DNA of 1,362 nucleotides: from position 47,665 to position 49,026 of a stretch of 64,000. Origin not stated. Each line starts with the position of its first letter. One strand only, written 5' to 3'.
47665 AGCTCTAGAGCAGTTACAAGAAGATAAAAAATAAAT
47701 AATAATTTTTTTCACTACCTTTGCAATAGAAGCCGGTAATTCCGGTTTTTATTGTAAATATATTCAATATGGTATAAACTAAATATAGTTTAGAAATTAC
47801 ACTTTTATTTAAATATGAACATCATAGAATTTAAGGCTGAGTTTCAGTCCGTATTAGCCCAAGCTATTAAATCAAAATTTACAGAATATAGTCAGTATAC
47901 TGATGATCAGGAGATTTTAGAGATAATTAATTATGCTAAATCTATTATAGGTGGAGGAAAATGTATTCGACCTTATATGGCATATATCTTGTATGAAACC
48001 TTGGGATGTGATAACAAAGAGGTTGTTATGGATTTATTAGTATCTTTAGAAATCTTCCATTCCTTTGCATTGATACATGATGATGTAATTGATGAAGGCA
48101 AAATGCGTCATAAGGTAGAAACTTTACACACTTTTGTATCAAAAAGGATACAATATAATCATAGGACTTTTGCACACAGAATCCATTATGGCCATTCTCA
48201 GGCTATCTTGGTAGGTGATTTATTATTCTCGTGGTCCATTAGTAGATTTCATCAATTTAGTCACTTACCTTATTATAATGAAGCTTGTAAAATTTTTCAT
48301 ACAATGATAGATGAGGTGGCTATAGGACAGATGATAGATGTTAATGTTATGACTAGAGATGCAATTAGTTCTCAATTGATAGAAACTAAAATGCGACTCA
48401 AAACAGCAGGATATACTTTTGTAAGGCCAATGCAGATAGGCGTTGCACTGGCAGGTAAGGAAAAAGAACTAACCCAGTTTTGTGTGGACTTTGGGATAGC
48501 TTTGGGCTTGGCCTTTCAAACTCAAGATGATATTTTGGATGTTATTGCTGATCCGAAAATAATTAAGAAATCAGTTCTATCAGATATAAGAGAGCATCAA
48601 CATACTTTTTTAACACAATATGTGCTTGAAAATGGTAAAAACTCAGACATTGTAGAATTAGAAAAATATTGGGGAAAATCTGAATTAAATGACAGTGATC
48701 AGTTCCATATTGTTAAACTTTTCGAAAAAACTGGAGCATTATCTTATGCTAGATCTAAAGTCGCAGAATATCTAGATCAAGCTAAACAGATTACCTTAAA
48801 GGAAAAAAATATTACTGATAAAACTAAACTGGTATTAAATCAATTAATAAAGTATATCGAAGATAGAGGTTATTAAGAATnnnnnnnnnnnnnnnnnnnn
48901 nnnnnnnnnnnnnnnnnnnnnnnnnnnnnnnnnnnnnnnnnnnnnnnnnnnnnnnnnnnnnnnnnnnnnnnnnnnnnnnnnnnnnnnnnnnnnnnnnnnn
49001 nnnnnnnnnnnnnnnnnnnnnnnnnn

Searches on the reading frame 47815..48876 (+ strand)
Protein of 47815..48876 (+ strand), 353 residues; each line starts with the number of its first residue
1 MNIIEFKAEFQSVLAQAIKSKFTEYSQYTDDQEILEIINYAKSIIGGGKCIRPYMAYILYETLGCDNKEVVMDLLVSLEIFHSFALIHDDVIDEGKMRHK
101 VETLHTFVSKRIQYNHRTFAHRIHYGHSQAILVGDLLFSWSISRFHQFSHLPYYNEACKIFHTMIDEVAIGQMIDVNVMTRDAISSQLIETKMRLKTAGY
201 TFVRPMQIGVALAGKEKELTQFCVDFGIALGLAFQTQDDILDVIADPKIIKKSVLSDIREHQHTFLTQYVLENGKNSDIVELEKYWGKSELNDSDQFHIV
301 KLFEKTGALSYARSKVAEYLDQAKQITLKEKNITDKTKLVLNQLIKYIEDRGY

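Call 101: search_protein_families(library=pfam, proteins=[window:47815-48876:+], max_evalue=0.00001)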
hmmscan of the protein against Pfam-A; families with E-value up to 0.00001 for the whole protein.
window:47815-48876:+ (353 aa): 2 families
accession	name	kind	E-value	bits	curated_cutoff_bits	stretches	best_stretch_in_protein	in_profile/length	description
PF00348.22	polyprenyl_synt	-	4.9e-46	157.4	27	1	41-294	8-242/251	Polyprenyl synthetase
PF11428.13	DUF3196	-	3.3e-06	27.4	28.2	1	232-350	76-193/264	Protein of unknown function (DUF3196)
